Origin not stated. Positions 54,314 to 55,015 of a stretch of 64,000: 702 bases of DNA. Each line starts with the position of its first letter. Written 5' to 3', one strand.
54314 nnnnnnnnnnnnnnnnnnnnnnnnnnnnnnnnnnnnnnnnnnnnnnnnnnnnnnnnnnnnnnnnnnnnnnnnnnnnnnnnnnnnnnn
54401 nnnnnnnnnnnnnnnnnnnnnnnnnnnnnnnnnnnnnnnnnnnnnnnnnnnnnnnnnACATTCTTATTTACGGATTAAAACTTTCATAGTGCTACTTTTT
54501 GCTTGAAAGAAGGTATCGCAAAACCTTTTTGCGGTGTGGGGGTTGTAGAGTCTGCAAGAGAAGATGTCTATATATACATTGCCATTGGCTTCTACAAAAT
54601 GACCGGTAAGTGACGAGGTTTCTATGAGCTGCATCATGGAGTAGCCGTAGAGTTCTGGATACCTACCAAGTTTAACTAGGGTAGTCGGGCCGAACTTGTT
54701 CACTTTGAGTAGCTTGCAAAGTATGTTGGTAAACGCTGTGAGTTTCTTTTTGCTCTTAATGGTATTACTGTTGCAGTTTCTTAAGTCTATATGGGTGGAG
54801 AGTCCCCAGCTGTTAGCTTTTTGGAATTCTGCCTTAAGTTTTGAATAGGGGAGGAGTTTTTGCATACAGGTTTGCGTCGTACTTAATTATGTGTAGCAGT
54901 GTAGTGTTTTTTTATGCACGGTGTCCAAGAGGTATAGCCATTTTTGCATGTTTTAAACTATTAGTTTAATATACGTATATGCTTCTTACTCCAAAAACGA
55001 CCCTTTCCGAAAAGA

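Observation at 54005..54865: SET-domain methyltransferase in an operon with an AdoMetDC-like protein that lacks the canonical Glu-Ser cleavage dipeptide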

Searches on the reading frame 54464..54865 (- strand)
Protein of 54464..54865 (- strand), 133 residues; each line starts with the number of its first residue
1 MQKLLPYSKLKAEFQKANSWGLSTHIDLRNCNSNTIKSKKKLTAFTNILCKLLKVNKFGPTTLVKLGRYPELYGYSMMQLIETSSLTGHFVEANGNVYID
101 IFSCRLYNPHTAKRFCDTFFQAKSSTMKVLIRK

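Call 3: search_protein_families(library=pfam, proteins=[window:54464-54865:-], max_evalue=1)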
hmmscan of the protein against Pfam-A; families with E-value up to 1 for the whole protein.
window:54464-54865:- (133 aa): 1 family
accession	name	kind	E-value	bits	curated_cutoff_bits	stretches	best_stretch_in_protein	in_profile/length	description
PF02675.21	AdoMet_dc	-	4.7e-15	56.3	25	1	26-132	4-106/107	S-adenosylmethionine decarboxylase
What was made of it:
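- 54464..54865 (-): SpeDC-type AdoMetDC-fold proenzyme, 133 aa. It is a predicted pyruvoyl-dependent amino-acid decarboxylase, most likely an L-ornithine decarboxylase. Pfam AdoMet_dc, E 4.7e-15 (call 3).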

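Call 4: search_protein_families(library=ncbifam, proteins=[window:54464-54865:-], max_evalue=1)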
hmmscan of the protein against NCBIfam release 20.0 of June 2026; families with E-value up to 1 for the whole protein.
window:54464-54865:- (133 aa): 1 family
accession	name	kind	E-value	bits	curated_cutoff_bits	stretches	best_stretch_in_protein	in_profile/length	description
TIGR03330.1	SAM_DCase_Bsu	equivalog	0.00071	19.9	75.65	1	21-132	4-111/112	adenosylmethionine decarboxylase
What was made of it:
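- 54464..54865 (-): It is far below the NCBIfam bona fide AdoMetDC equivalog cut-off (19.9 against 75.65 bits, call 4).
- On Bona fide AdoMetDC / SpeD class 1b: TIGR03330 scores 19.9 bits against a 75.65-bit cut-off (call 4).
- Closest known: Bona fide class 1b AdoMetDC / SpeD. Different: It scores 19.9 bits against the 75.65-bit equivalog cut-off (call 4).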

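Call 5: find_homologous_proteins(query=window:54464-54865:-)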
Query window:54464-54865:- (133 aa): 4 proteins with E <= 0.001 among 13 candidates.
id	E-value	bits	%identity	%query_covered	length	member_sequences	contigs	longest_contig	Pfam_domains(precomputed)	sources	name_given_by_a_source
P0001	9.3e-84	296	100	100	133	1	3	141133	PF02675.22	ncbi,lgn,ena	-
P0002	1.7e-68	246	86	95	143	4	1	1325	PF02675.22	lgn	-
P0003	3.8e-55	203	68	99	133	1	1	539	PF02675.22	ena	-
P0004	1.4e-50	189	65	100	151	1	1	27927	PF02675.22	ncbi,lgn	-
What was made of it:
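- Tried and rejected: The word-indexed homology search found only 4 close relatives of the decarboxylase (call 5).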

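Call 6: search_solved_structures(query=window:54464-54865:-, max_evalue=1, show_alignments=3)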
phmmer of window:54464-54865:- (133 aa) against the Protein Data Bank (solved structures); distinct sequences matched with E-value up to 1: 2.
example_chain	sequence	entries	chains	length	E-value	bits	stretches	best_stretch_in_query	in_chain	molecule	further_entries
6f5x_A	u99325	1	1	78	0.43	14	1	6-47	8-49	Synaptonemal complex protein 1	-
6f62_A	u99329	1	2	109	0.75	13.2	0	7-46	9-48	Synaptonemal complex protein 1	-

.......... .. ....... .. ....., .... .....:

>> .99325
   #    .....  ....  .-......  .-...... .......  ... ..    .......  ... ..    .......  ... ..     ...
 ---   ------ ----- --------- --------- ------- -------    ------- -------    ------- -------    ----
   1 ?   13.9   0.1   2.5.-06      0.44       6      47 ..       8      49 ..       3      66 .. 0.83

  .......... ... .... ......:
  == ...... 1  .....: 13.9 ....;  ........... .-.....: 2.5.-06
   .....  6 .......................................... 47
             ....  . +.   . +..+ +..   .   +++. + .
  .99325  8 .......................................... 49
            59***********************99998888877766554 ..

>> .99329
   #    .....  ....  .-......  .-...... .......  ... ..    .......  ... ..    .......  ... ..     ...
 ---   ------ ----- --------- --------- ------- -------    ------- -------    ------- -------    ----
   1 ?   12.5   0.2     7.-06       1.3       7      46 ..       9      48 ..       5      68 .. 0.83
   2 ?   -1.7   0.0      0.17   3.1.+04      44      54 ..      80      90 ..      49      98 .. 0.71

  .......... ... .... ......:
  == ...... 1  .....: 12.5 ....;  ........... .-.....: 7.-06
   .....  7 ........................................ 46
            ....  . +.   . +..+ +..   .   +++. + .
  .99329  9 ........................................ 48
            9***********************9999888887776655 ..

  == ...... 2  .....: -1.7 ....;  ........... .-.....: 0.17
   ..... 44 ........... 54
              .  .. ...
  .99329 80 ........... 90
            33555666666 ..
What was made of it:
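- Tried and rejected: A single-sequence search of the decarboxylase against PDB found only spurious coiled-coil hits (call 6).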

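Call 8: find_encoding_contigs(protein=P0001, flank=6000, max_places=5)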
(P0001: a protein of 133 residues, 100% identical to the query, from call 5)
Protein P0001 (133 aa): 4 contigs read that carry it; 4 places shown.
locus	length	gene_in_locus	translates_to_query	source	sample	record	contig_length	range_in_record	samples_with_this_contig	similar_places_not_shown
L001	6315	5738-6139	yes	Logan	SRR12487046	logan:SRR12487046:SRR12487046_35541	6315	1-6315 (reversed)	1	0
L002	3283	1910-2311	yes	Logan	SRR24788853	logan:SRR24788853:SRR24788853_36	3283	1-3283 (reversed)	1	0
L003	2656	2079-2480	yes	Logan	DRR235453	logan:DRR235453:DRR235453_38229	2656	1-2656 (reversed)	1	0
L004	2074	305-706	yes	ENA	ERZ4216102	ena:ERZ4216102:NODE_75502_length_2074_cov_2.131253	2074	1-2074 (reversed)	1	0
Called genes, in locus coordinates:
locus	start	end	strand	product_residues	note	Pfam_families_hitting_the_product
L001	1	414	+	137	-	?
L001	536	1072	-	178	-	-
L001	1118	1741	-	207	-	PF00702:Hydrolase (weak)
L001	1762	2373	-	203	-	PF06736:TMEM175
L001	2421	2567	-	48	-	-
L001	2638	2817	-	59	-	-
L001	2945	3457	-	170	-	PF03350:UPF0114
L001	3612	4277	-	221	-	PF00173:Cyt-b5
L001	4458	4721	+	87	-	PF13687:DUF4153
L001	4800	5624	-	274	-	-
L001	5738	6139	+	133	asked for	PF02675:AdoMet_dc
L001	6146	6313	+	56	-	?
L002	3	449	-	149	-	?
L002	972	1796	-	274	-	-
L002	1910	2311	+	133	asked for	PF02675:AdoMet_dc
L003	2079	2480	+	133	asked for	PF02675:AdoMet_dc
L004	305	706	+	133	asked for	PF02675:AdoMet_dc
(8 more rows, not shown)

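Call 9: find_encoding_contigs(protein=P0004, flank=6000, max_places=5)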
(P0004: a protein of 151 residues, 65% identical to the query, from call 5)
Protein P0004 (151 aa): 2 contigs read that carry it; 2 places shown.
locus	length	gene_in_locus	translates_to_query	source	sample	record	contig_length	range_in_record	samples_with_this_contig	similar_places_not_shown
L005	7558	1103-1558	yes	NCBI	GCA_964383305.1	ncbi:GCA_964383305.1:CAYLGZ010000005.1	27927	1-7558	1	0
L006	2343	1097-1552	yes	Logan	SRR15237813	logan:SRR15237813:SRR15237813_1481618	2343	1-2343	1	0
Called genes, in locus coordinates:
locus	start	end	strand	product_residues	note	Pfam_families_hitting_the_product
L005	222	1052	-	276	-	-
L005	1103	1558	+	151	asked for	PF02675:AdoMet_dc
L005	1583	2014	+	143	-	PF00856:SET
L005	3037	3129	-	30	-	-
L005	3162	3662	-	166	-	-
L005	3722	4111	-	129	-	-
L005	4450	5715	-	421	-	PF06983:3-dmu-9_3-mt, PF01541:GIY-YIG, PF06983:3-dmu-9_3-mt (weak)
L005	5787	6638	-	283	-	PF00892:EamA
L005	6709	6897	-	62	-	-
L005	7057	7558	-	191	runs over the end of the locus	-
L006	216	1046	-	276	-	-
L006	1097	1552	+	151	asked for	PF02675:AdoMet_dc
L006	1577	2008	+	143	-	PF00856:SET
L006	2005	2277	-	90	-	-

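Call 15: list_cluster_members(proteins=[P0001, P0005, P0004, P0031, P0048, P0002, P0003])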
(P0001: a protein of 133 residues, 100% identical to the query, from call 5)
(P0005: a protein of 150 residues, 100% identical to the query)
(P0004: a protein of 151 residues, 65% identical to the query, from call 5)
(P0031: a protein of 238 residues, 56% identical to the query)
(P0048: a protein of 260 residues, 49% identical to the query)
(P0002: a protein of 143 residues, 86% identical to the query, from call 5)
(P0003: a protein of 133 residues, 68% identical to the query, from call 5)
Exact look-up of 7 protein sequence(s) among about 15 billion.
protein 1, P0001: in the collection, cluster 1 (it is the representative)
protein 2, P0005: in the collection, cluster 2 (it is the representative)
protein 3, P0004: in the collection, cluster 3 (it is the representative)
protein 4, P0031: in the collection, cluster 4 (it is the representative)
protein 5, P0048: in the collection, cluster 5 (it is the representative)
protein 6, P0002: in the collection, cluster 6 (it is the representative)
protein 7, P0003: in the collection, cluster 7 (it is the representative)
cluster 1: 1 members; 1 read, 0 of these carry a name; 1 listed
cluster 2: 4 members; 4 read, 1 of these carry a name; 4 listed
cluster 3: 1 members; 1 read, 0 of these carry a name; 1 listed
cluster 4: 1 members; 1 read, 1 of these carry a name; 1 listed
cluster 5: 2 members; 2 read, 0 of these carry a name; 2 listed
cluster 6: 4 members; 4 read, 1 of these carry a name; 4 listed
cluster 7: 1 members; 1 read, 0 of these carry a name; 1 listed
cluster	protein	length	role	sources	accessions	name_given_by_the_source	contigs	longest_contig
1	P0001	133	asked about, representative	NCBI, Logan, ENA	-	-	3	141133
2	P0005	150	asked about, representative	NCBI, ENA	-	-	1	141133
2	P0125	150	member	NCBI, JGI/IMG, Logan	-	SET domain-containing protein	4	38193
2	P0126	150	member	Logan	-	-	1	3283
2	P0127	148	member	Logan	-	-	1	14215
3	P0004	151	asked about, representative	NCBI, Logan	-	-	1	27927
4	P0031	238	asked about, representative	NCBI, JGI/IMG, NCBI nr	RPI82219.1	MAG: SET domain-containing protein-lysine N-methyltransferase [Nitrosopumilales archaeon]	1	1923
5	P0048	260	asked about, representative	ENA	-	-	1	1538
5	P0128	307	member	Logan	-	-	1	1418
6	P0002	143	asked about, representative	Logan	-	-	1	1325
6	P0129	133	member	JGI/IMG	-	S-adenosylmethionine/arginine decarboxylase-like enzyme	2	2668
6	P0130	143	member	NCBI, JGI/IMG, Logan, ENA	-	-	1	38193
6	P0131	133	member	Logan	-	-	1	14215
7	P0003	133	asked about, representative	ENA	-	-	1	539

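Call 20: search_protein_representatives(alignment_id=A1)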
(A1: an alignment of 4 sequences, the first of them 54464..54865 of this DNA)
Query: 4 sequences, 143 profile positions. Proteins with E-value up to 0.001 (for the whole library): 1244; up to 1e-10: 584; up to 1e-30: 19. The best 150 are listed.
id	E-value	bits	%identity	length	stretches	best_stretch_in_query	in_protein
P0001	1.2e-77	274.8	-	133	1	11-143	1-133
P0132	2.1e-36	141.1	-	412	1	19-143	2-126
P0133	6.0e-36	139.7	-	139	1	15-140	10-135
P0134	1.9e-35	138.0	-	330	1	9-143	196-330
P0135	5.3e-35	136.6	-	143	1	14-143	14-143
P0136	1.1e-34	135.5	-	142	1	18-141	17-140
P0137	1.8e-33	131.6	-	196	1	19-143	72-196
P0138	2.5e-33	131.2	-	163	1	19-141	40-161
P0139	5.4e-33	130.1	-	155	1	5-143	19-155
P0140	8.0e-33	129.5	-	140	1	19-142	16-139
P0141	9.7e-33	129.2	-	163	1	19-142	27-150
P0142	1.9e-32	128.3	-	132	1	23-142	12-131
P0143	2.8e-32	127.7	-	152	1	16-143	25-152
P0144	3.4e-32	127.5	-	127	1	21-142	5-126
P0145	1.2e-31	125.7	-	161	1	22-142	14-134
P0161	1.9e-29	118.5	-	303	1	21-142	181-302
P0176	6.8e-29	116.8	-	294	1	18-142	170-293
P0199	2.6e-27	111.7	-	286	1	28-142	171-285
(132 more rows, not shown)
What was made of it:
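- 54464..54865 (-): An exhaustive profile search found 1244 representative relatives (call 20).
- Tried and rejected: The exhaustive profile search was needed to see the family (call 20).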

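Call 33: find_related_loci(query=A2, collection=genome_contigs, flank=5000)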
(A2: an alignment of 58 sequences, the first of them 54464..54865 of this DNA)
Query A2 (133 aa) in genome_contigs; peptide patterns used: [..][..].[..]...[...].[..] (x = any residue, [..] = any of these).
600 stretches matched a pattern (row limit reached: there are more); 549 encode a relative of the query (tblastn E <= 1e-3); the best 80 are kept; 80 distinct loci.
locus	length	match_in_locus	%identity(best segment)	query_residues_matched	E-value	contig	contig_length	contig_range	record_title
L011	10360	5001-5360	46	14-133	1e-36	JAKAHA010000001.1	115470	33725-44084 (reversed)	MAG: bacterium isolate WY2.bin75 NODE_213_length_115470_cov_2.310578, whole genome shotgun sequence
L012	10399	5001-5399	39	1-133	3e-36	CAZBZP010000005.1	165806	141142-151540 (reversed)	MAG TPA_asm: Uncultured Candidatus Berkiella sp. isolate SRP262948_co1_37 genome assembly, contig: NODE_81_length_165806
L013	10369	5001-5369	46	11-133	2e-35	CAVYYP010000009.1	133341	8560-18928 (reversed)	MAG: Candidatus Bathyarchaeota archaeon isolate MFD02923.bin.1.72 genome assembly, contig: contig_45291, whole genome sh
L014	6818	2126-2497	44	9-132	3e-35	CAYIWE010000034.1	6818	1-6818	MAG TPA_asm: Candidatus Woesearchaeota archaeon isolate ERP119705_co3_634 genome assembly, contig: NODE_14483_length_681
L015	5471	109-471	42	12-132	6e-35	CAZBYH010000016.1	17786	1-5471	MAG TPA_asm: uncultured Methanoculleus sp. isolate binchicken_co88_693 genome assembly, contig: NODE_4734_length_17786_c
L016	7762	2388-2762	41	9-133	2e-33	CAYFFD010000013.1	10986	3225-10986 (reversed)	MAG TPA_asm: Candidatus Woesearchaeota archaeon isolate ERP003628_co1_44 genome assembly, contig: NODE_3969_length_10986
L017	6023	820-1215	39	2-133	6e-35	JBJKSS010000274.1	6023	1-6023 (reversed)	MAG: Spirochaetota bacterium isolate Bin_88 S1Ck127_60359_flag_1_multi_5.0000_len_6023, whole genome shotgun sequence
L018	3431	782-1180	41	1-133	8e-35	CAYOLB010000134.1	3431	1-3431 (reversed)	MAG TPA_asm: uncultured Atribacterota bacterium isolate SRP067234_co1_230 genome assembly, contig: k99_902087, whole gen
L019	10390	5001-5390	42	3-132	2e-33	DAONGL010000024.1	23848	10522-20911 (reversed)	MAG TPA_asm: Methanomassiliicoccales archaeon isolate AMR_MDS_3818 NODE_2165_length_23848_cov_10.980078, whole genome sh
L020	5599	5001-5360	43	14-133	4e-34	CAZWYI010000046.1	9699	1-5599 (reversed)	MAG TPA_asm: uncultured Thermoplasmatales archaeon isolate binchicken_co17_260 genome assembly, contig: NODE_14735_lengt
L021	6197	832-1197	43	11-132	2e-34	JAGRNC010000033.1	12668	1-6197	MAG: Leptospiraceae bacterium isolate HKST-UBA07 NODE_33_length_12668_cov_3.295767, whole genome shotgun sequence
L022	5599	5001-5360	43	14-133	4e-34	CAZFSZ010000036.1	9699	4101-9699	MAG TPA_asm: uncultured Methanosarcinales archaeon isolate SRP141376_co2_190 genome assembly, contig: NODE_13046_length_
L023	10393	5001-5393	44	4-133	5e-34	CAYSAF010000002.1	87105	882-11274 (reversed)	MAG TPA_asm: Candidatus Woesearchaeota archaeon isolate binchicken_co266_186 genome assembly, contig: NODE_615_length_87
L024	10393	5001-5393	44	3-133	5e-34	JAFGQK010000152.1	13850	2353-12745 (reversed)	MAG: Spirochaetales bacterium isolate Zod_Metabat.749 k87_4826234, whole genome shotgun sequence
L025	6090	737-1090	44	10-127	9e-34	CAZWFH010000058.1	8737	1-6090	MAG TPA_asm: uncultured Atribacterota bacterium isolate binchicken_co228_37 genome assembly, contig: NODE_12512_length_8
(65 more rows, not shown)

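Call 77: search_dna_similar(query=window:54464-54865:-, collection=phages, mode=protein, max_rows=12, max_evalue=0.001)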
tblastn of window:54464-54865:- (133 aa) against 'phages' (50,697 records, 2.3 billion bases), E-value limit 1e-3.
Records with a match: 2; places in all: 2; records where one place covers at least 80% of the query: 2.
Best place of each record, by identity: <60% 2.
By first word of the organism name: Sinorhizobium 2.
By host as written in the record: Sinorhizobium meliloti 2.
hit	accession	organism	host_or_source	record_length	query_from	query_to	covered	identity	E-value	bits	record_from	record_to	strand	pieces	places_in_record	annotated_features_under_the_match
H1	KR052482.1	Sinorhizobium phage phiN3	Sinorhizobium meliloti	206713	18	132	86%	24.1%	4e-4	44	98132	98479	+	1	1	S-adenosylmethionine decarboxylase-like protein | hypothetical protein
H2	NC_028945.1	Sinorhizobium phage phiN3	Sinorhizobium meliloti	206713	18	132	86%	24.1%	4e-4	44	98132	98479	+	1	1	S-adenosylmethionine decarboxylase | hypothetical protein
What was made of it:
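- Tried and rejected: The phage collection gave only a weak 24%-identity hit, in Sinorhizobium phage phiN3 (call 77).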

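Call 82: search_protein_families(library=pfam, proteins=[P0128, P0134, P0161, P0132, P0199, P0176], max_evalue=0.01)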
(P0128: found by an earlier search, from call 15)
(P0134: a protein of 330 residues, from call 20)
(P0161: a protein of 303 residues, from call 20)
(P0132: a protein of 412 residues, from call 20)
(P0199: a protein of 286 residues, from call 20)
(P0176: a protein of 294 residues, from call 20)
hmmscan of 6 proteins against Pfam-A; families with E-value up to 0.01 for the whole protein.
P0128 (307 aa): 1 family
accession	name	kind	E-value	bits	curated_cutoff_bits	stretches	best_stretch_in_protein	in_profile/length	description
PF00856.33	SET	-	1.7e-13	51.3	22.4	1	149-239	2-104/105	SET domain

P0134 (330 aa): 1 family
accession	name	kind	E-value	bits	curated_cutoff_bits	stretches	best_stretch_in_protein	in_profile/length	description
PF02675.21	AdoMet_dc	-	5.8e-15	56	25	1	223-329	4-106/107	S-adenosylmethionine decarboxylase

P0161 (303 aa): 2 families
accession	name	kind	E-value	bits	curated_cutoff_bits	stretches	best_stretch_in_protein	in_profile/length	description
PF02675.21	AdoMet_dc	-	2.9e-19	69.8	25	1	196-302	4-106/107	S-adenosylmethionine decarboxylase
PF00856.33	SET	-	7.4e-19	68.5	22.4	1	28-122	1-104/105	SET domain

P0132 (412 aa): 5 families
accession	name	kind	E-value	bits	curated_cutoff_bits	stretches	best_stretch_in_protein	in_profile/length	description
PF01564.23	Spermine_synth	-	1.5e-63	214.2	22.9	1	197-376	1-180/186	Spermine/spermidine synthase domain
PF02675.21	AdoMet_dc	-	3.4e-21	76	25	1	19-124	4-105/107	S-adenosylmethionine decarboxylase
PF17284.7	Spermine_synt_N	-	2.7e-15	56.4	22.1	1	142-194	2-53/53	Spermidine synthase tetramerisation domain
PF08242.18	Methyltransf_12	-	0.0002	22.4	30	1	219-292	1-70/98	Methyltransferase domain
PF23369.1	Vp25_capsid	-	0.0028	17.5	27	0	175-219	132-176/217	Capsid protein Vp25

P0199 (286 aa): 2 families
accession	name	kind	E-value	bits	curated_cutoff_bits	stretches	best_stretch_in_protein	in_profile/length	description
PF02675.21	AdoMet_dc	-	1e-23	84.1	25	1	179-285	4-106/107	S-adenosylmethionine decarboxylase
PF00856.33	SET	-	8.9e-07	29.7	22.4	1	32-121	4-103/105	SET domain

P0176 (294 aa): 6 families
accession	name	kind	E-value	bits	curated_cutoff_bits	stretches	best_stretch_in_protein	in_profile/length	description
PF02675.21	AdoMet_dc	-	2.3e-20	73.3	25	1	188-293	4-106/107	S-adenosylmethionine decarboxylase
PF00583.31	Acetyltransf_1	-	3.5e-16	59.9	20.7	1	38-132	22-116/116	Acetyltransferase (GNAT) family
PF13508.13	Acetyltransf_7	-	7.9e-13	49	27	1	47-132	3-82/84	Acetyltransferase (GNAT) domain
PF13673.13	Acetyltransf_10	-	1.4e-06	28.7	23.6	1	49-133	33-108/128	Acetyltransferase (GNAT) domain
PF14542.12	Acetyltransf_CG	-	0.00033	21.2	30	1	51-110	4-61/80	GCN5-related N-acetyl-transferase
PF13527.13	Acetyltransf_9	-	0.0032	17.9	25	0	77-120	76-119/127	Acetyltransferase (GNAT) domain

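Call 94: search_solved_structures(query=A2, max_evalue=0.01, show_alignments=1)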
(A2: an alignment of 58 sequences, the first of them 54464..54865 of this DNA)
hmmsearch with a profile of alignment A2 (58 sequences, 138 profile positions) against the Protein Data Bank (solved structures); distinct sequences matched with E-value up to 0.01: 2.
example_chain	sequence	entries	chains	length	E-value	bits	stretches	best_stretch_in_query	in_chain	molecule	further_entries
1vr7_A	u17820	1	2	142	0.00011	25.2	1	13-135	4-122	S-adenosylmethionine decarboxylase proenzyme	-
1tlu_A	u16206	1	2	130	0.0012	21.8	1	25-135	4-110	S-adenosylmethionine decarboxylase proenzyme, AdoMetDC, SamDC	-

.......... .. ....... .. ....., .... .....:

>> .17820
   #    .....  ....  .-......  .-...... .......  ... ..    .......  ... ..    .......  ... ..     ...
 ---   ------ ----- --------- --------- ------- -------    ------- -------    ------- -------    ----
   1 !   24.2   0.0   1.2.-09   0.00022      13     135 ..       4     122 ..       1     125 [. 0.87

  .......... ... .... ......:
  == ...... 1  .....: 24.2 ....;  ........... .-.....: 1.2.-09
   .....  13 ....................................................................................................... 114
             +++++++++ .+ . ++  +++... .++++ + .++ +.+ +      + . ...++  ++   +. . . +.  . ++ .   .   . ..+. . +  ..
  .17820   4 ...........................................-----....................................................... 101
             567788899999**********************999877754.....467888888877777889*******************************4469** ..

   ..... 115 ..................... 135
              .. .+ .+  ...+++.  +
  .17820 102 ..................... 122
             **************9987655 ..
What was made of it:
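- On SpeDC (AdoMetDC-derived pyruvoyl L-ornithine decarboxylase): A family profile hits T. maritima AdoMetDC 1VR7 and 1TLU (call 94).
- Closest known: Bona fide class 1b AdoMetDC / SpeD. Same: The processing Ser, His68 and Cys83 equivalents align (calls 3, 94).
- Tried and rejected: The family profile was needed to reach T. maritima AdoMetDC (call 94).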
